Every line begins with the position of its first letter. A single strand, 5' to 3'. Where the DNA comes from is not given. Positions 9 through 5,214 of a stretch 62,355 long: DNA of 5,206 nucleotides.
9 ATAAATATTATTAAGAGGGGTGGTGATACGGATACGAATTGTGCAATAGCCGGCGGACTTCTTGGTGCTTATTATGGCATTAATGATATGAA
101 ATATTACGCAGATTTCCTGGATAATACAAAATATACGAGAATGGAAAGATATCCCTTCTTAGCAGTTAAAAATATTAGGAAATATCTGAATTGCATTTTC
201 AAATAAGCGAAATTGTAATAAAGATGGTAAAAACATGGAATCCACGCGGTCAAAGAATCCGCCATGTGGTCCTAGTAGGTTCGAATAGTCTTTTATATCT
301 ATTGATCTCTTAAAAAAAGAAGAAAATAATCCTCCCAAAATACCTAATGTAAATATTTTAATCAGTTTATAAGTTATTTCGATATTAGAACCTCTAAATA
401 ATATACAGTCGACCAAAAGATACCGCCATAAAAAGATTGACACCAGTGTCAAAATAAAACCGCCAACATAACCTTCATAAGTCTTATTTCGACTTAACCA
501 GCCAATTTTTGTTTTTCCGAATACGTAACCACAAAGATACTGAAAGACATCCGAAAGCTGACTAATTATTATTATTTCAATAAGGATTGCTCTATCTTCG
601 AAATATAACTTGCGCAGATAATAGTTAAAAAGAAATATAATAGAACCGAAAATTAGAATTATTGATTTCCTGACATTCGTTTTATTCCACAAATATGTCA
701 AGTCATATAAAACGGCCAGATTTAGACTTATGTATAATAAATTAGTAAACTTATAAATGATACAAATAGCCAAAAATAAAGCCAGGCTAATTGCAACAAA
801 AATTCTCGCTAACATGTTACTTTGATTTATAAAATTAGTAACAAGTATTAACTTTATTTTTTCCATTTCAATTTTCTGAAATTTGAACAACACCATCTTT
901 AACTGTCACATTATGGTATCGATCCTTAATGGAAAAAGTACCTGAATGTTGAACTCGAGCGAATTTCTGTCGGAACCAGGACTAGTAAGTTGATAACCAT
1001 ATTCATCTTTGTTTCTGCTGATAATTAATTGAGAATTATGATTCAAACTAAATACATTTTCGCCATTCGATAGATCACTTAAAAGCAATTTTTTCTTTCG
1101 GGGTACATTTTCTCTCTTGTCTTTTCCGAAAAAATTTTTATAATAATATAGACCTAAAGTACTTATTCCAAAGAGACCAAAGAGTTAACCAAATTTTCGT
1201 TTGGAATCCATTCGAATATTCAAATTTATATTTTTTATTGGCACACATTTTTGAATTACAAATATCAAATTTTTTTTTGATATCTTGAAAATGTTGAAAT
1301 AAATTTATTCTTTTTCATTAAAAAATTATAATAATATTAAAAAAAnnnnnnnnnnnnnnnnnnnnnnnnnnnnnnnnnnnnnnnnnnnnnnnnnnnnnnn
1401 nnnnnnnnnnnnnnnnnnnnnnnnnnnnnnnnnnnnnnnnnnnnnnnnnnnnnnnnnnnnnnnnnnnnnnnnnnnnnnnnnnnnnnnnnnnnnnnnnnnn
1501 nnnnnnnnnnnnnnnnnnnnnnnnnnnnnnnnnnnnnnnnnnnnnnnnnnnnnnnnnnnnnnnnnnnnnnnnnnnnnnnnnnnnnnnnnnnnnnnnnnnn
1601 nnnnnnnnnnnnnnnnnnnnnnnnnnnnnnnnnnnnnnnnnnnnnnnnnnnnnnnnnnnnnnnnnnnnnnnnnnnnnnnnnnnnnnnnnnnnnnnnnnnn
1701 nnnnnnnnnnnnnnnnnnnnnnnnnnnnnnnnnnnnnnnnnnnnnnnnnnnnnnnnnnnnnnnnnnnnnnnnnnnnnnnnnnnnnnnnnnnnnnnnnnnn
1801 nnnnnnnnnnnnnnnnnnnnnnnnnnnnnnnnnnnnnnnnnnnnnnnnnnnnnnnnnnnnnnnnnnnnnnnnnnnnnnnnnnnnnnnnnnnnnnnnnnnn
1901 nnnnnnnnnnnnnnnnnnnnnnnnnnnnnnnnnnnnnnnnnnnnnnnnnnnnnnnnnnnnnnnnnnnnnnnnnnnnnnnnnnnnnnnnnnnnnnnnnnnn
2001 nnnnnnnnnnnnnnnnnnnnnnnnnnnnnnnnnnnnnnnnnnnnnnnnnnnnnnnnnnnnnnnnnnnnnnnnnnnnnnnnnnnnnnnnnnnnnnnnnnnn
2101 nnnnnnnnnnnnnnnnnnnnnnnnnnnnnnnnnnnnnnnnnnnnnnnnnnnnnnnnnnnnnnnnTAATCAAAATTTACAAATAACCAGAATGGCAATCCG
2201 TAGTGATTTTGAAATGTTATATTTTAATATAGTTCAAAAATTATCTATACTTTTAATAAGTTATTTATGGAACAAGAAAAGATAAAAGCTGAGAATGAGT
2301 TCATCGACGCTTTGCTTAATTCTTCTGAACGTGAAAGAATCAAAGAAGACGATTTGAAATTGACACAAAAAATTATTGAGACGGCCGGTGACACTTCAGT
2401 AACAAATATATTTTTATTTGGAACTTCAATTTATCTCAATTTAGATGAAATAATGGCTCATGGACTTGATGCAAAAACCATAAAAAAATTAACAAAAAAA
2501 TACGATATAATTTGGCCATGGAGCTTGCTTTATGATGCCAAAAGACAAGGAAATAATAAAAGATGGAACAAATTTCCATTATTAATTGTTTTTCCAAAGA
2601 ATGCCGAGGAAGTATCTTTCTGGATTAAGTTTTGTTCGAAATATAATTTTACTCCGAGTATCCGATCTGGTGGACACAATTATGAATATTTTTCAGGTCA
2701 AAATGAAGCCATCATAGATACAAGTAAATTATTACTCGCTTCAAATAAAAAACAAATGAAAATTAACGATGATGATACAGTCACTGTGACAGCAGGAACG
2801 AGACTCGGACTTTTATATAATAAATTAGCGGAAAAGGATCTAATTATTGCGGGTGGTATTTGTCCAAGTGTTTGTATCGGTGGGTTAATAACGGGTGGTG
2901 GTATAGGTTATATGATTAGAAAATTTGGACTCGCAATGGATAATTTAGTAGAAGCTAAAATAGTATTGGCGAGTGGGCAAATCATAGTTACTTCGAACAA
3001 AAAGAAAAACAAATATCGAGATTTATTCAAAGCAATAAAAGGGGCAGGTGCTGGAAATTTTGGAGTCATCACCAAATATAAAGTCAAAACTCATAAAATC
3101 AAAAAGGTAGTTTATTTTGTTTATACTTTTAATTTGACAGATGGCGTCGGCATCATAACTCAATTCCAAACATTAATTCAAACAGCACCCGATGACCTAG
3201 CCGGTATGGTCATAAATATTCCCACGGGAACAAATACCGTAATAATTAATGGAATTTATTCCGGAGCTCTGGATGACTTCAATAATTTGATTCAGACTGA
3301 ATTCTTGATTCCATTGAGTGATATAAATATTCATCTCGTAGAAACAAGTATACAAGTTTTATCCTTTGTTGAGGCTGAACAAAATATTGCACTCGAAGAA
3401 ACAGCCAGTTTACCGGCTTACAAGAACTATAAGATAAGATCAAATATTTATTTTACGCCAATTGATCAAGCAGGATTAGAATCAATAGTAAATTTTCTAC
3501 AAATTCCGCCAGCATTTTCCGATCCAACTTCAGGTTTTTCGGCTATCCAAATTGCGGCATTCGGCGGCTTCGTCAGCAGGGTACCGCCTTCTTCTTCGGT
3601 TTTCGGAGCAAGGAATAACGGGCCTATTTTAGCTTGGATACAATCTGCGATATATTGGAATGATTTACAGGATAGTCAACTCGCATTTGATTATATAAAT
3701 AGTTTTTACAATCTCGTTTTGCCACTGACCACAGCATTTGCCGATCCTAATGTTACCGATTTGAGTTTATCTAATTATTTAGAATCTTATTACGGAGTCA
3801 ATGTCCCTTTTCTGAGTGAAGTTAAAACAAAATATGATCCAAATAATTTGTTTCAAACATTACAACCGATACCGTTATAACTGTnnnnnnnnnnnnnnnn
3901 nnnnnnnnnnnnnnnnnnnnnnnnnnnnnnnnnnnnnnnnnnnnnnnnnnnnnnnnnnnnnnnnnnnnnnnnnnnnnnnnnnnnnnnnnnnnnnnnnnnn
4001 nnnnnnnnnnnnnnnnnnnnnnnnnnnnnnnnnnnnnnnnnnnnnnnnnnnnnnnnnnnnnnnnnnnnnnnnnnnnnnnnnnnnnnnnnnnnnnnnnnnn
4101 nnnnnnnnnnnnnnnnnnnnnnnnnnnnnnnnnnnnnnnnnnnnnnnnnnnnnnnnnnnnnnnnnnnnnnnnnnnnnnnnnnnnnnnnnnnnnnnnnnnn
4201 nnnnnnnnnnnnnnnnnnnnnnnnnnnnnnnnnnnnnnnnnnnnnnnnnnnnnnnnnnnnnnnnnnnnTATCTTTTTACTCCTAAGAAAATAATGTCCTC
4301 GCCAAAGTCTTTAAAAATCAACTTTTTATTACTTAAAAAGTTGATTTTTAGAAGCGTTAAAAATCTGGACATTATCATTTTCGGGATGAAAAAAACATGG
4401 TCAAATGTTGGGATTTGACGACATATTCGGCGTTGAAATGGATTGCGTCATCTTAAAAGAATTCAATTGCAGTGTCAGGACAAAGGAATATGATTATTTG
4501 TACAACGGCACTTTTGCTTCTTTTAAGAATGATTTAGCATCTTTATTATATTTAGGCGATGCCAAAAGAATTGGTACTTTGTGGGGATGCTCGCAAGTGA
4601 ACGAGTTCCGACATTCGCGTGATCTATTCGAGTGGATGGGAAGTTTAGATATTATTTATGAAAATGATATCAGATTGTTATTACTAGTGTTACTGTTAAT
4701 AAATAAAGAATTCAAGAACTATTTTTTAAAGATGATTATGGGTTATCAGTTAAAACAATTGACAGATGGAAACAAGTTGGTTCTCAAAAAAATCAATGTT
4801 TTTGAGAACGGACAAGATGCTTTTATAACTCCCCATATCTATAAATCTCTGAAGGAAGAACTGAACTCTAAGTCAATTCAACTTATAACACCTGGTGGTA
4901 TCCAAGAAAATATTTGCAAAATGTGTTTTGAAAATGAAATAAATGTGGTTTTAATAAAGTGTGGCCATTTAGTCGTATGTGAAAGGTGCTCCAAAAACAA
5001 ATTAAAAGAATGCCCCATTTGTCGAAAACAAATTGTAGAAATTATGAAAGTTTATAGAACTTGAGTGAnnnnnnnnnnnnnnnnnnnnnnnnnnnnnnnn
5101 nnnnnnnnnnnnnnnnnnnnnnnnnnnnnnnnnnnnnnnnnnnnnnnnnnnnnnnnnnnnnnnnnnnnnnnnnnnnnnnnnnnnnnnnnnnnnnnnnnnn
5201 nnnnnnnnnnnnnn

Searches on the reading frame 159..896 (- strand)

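Call 38: search_protein_families(library=pfam, proteins=[window:159-896:-], max_evalue=0.001)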
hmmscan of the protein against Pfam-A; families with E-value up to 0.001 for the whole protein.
window:159-896:- (245 aa): 1 family
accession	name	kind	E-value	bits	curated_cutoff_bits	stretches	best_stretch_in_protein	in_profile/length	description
PF01148.25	CTP_transf_1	-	6.6e-29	102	24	1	30-223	57-252/264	Cytidylyltransferase family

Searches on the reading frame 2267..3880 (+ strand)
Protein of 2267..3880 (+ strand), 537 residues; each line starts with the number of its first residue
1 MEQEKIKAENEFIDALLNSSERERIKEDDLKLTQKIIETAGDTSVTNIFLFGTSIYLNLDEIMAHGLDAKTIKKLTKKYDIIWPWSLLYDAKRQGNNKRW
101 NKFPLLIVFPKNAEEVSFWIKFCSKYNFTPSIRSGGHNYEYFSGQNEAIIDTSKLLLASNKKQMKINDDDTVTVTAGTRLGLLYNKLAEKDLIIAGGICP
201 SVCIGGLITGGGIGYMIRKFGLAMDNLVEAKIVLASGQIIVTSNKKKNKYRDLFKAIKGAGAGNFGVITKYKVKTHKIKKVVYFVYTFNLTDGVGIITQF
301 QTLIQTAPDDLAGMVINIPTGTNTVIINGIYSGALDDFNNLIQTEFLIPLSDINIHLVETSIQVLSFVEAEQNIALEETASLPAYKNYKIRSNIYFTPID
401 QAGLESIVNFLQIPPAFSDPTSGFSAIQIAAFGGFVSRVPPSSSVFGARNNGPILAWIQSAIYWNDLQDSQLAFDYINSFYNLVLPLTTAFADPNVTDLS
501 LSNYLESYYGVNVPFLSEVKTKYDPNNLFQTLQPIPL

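Call 14: search_protein_families(library=pfam, proteins=[window:2267-3880:+], max_evalue=0.001)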
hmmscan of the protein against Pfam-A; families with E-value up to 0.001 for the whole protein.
window:2267-3880:+ (537 aa): 2 families
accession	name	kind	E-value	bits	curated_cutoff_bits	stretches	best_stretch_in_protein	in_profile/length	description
PF01565.28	FAD_binding_4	-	5.5e-23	81.6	26.4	1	104-242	1-138/139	FAD binding domain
PF08031.17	BBE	-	6e-11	42.6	20.6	1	495-536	4-45/45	Berberine and berberine like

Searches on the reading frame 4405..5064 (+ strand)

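Call 38: search_protein_families(library=pfam, proteins=[window:4405-5064:+], max_evalue=0.001)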
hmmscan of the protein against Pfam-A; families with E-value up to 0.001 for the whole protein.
window:4405-5064:+ (219 aa): 3 families
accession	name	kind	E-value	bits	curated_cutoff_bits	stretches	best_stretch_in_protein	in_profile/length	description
PF13920.12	zf-C3HC4_3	-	1.2e-13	51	27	1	168-211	2-47/49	Zinc finger, C3HC4 type (RING finger)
PF14447.12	Prok-RING_4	-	3.9e-08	33.5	27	1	171-210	1-40/46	Prokaryotic RING finger family 4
PF14634.12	zf-RING_5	-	1.7e-05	25.2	27.9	1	169-208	3-43/43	zinc-RING finger domain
